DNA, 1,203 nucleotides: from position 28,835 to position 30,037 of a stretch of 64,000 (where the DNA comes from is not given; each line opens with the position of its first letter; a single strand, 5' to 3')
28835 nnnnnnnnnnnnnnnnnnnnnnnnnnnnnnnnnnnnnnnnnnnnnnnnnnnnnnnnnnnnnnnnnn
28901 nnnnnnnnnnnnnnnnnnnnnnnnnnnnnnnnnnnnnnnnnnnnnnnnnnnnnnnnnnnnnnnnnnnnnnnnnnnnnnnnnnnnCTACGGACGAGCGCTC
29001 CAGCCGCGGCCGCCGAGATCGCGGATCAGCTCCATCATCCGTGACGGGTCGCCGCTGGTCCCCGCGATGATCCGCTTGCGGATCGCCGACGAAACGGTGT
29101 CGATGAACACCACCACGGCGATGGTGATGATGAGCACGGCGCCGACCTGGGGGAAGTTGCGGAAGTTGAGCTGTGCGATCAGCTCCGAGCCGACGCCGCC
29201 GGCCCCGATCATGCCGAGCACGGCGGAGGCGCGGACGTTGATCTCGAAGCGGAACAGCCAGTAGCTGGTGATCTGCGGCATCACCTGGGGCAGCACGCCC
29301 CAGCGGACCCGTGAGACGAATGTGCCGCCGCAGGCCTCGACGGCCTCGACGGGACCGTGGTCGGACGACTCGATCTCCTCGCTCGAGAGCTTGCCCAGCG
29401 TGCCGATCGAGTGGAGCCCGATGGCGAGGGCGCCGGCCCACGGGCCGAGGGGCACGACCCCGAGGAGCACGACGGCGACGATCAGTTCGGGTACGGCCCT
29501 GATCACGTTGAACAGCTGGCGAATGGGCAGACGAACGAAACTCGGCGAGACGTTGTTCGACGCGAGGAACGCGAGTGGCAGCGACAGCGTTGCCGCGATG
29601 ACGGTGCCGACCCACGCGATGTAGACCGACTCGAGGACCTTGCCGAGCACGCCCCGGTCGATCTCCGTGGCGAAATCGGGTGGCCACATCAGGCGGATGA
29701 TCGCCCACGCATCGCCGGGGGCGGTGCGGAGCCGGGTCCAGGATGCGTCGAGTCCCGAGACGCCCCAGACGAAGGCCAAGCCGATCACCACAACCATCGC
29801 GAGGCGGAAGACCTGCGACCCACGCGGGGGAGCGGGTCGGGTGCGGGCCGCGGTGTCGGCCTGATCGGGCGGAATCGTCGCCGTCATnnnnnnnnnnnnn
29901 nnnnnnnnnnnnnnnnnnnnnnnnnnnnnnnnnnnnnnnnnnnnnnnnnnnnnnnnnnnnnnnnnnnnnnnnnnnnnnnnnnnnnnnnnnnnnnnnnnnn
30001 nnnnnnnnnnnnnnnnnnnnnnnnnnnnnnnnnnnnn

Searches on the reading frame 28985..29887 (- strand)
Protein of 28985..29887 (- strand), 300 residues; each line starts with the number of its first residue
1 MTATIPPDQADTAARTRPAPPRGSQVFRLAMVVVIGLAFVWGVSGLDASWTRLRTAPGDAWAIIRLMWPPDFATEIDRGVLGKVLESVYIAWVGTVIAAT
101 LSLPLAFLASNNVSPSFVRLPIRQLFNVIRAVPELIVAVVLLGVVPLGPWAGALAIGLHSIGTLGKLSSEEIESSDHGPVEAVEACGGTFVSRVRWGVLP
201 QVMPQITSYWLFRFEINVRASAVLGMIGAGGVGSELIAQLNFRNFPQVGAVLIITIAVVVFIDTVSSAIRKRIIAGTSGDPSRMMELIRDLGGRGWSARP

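Call 77: search_protein_families(library=pfam, proteins=[window:28985-29887:-], max_evalue=0.001)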
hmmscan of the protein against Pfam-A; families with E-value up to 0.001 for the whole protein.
window:28985-29887:- (300 aa): 1 family
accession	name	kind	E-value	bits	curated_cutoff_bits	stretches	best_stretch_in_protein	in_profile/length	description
PF00528.27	BPD_transp_1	-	1.6e-16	61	26.4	1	103-271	2-176/184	Binding-protein-dependent transport system inner membrane component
